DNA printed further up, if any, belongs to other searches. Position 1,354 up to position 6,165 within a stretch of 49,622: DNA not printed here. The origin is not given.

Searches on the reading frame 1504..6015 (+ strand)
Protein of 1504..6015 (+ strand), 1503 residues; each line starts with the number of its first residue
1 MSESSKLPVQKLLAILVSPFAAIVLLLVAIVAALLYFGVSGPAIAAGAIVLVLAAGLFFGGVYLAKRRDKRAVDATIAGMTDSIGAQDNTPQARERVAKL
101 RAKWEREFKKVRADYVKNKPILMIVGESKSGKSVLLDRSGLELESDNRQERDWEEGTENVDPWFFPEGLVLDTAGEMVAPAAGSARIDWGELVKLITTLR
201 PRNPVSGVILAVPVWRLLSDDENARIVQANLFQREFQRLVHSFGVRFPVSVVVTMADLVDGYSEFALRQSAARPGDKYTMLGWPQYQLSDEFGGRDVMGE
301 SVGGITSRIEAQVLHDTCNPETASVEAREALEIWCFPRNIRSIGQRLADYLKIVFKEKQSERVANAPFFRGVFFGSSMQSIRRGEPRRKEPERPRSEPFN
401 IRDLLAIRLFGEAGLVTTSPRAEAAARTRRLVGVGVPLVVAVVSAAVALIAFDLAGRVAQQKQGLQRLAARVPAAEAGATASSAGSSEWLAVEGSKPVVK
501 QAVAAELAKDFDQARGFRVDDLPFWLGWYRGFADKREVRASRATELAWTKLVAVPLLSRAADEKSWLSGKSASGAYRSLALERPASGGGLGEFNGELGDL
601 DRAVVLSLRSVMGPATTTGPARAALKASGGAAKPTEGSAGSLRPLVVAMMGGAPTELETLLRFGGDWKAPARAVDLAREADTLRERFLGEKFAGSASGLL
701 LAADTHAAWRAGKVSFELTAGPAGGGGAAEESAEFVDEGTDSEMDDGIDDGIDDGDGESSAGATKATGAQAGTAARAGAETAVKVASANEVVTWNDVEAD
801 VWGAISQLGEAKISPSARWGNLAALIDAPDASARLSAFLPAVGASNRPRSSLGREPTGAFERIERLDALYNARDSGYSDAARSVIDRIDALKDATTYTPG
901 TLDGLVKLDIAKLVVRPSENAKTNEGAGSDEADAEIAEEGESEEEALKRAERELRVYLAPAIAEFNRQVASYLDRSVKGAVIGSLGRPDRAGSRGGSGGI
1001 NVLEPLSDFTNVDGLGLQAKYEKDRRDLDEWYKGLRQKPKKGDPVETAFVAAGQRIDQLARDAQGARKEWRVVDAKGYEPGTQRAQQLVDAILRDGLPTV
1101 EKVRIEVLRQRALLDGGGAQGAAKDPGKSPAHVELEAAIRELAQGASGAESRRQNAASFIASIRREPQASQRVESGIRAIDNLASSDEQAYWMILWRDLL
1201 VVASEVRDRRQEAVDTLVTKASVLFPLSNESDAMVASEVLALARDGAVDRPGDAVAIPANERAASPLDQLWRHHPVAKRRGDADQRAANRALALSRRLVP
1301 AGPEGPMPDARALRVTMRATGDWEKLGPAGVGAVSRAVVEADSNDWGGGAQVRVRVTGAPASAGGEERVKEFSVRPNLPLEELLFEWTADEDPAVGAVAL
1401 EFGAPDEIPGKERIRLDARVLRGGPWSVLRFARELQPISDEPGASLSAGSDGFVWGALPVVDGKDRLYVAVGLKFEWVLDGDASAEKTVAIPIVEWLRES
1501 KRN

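Call 3: search_protein_families(library=pfam, proteins=[window:1504-6015:+], max_evalue=0.01)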
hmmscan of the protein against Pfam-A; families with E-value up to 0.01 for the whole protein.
window:1504-6015:+ (1503 aa): 2 families
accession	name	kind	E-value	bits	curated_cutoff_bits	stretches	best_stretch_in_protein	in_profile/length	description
PF14331.11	IcmF-related_N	-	3.8e-34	118.6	25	1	187-434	6-256/259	IcmF-related N-terminal domain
PF12670.12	DUF3792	-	0.0059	17.2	31.3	1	21-71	13-63/115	Protein of unknown function (DUF3792)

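Call 38: find_related_loci(query=A2, collection=metagenome_contigs, flank=10000)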
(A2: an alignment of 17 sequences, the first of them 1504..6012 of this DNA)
Query A2 (1503 aa) in metagenome_contigs; peptide patterns used: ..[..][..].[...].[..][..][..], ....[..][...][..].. (x = any residue, [..] = any of these).
600 stretches matched a pattern (row limit reached: there are more); 514 encode a relative of the query (tblastn E <= 1e-3); the best 80 are kept; 79 distinct loci.
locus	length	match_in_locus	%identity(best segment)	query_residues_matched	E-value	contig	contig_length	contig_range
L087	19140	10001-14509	100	1-1503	0e+0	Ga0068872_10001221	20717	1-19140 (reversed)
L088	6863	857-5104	64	1-1503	0e+0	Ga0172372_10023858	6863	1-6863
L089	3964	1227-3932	64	1-988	0e+0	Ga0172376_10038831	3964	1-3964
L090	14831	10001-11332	30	22-446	1e-39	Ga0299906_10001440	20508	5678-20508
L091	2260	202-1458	28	49-435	2e-37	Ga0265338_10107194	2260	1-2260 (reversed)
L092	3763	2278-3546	29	43-451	2e-36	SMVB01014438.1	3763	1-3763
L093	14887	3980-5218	31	47-430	5e-36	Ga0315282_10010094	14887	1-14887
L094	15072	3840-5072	28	35-429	4e-36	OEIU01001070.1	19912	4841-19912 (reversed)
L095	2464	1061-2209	31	91-458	8e-37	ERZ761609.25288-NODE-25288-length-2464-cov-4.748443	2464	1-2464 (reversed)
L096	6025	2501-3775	29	44-463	8e-36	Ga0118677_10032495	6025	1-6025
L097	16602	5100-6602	27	59-536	8e-36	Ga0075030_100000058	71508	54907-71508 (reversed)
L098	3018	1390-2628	30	47-430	7e-36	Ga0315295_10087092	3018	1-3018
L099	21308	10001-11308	28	42-460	2e-35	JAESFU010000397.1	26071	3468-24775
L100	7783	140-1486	26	7-450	2e-35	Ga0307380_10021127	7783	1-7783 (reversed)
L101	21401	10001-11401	27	1-460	2e-35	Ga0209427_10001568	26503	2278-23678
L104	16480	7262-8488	30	44-442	3e-35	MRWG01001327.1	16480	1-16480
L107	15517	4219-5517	28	37-448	7e-35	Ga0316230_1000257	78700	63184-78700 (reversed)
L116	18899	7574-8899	28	31-457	3e-34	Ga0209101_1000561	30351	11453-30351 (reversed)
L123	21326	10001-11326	28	31-457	6e-34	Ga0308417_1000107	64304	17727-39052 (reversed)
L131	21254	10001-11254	27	27-430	6e-34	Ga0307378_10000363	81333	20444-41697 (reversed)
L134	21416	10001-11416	27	13-467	6e-33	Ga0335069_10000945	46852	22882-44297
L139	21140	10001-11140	28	91-452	3e-33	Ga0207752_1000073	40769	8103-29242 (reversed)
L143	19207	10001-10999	31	120-439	1e-32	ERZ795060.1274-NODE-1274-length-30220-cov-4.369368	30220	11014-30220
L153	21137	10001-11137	29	96-460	3e-32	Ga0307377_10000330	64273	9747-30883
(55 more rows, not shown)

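Call 42: search_protein_families(library=pfam, proteins=[L087:541-1335:+, L087:1993-3642:+, L087:3218-4591:+, L087:3321-4610:-, L087:5590-6267:+, L087:6150-7187:+, L087:7572-9122:+], max_evalue=0.1)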
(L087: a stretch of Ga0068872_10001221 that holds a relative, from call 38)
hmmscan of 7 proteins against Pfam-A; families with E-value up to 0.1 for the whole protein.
L087:541-1335:+ (264 aa): 0 families

L087:1993-3642:+ (549 aa): 0 families

L087:3218-4591:+ (457 aa): 0 families

L087:3321-4610:- (429 aa): 0 families

L087:5590-6267:+ (225 aa): 0 families

L087:6150-7187:+ (345 aa): 1 family
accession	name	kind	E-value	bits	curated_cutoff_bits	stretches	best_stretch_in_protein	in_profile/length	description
PF20232.3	T6SS_FHA_C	-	0.012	15.9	23.7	1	283-326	112-160/180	C-terminal domain of Type VI secretion system FHA protein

L087:7572-9122:+ (516 aa): 1 family
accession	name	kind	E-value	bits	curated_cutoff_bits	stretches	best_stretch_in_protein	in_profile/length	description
PF05936.17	T6SS_VasE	-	3.2e-44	151.8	23.4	1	53-468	1-397/429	Bacterial Type VI secretion, VC_A0110, EvfL, ImpJ, VasE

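Call 65: search_protein_families(library=pfam, proteins=[L116:14082-15314:+, L116:15311-17410:+, L123:17151-20036:+, L134:17530-18675:+, L097:11069-12169:+, L097:12173-13690:+, L153:15250-17670:+, L131:16706-18961:+, L107:12847-14778:+, L139:14661-15584:+], max_evalue=0.001)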
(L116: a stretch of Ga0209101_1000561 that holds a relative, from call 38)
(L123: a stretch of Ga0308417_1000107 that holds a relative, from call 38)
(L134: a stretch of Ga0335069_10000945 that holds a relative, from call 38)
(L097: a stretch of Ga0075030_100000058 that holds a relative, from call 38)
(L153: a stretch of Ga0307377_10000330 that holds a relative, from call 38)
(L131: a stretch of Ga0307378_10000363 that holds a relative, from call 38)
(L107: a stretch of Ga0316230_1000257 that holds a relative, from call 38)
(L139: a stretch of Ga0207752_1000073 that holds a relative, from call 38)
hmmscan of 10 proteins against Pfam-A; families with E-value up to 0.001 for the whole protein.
L116:14082-15314:+ (411 aa): 0 families

L116:15311-17410:+ (700 aa): 0 families

L123:17151-20036:+ (962 aa): 1 family
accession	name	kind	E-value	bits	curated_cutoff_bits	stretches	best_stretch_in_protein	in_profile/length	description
PF00488.27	MutS_V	-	4.5e-17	63.1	30.2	1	785-914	2-132/188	MutS domain V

L134:17530-18675:+ (382 aa): 0 families

L097:11069-12169:+ (367 aa): 1 family
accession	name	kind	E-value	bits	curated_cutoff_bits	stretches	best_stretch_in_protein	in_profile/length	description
PF06812.17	ImpA_N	-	2.1e-27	96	26.9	1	18-141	1-118/119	ImpA, N-terminal, type VI secretion system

L097:12173-13690:+ (506 aa): 1 family
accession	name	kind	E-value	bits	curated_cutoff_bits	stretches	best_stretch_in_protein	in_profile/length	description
PF05175.20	MTS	-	4.3e-09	36.7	23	1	153-280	18-138/170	Methyltransferase small domain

L153:15250-17670:+ (807 aa): 1 family
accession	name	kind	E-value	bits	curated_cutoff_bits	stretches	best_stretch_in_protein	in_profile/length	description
PF18961.6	DUF5703_N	-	8.1e-107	357.6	26.7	1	54-340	2-286/287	Domain of unknown function (DUF5703)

L131:16706-18961:+ (752 aa): 3 families
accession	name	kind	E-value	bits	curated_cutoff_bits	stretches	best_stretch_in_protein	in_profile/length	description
PF03160.20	Calx-beta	-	7e-35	120.1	27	2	263-375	4-118/119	Calx-beta domain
PF13385.13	Laminin_G_3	-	1.9e-23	83.7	27.6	1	117-258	16-149/151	Concanavalin A-like lectin/glucanases superfamily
PF02210.31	Laminin_G_2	-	0.00072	20.5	22.9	0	148-251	23-125/126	Laminin G domain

L107:12847-14778:+ (644 aa): 0 families

L139:14661-15584:+ (308 aa): 0 families

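Call 67: search_protein_families(library=pfam, proteins=[L104:1028-5386:+, L143:2907-7631:+], max_evalue=0.001)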
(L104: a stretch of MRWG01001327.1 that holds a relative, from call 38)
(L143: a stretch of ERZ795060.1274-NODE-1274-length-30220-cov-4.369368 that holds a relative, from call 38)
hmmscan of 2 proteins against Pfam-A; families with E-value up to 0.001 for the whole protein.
L104:1028-5386:+ (1453 aa): 1 family
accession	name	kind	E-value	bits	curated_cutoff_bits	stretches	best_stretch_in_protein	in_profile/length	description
PF03781.23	FGE-sulfatase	-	1.7e-06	28.3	23.3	1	1252-1311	88-147/255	Sulfatase-modifying factor enzyme 1-like domain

L143:2907-7631:+ (1575 aa): 1 family
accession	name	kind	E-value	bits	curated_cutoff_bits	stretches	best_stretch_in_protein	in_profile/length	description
PF03781.23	FGE-sulfatase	-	0.00024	21.3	23.3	0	1342-1487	79-198/255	Sulfatase-modifying factor enzyme 1-like domain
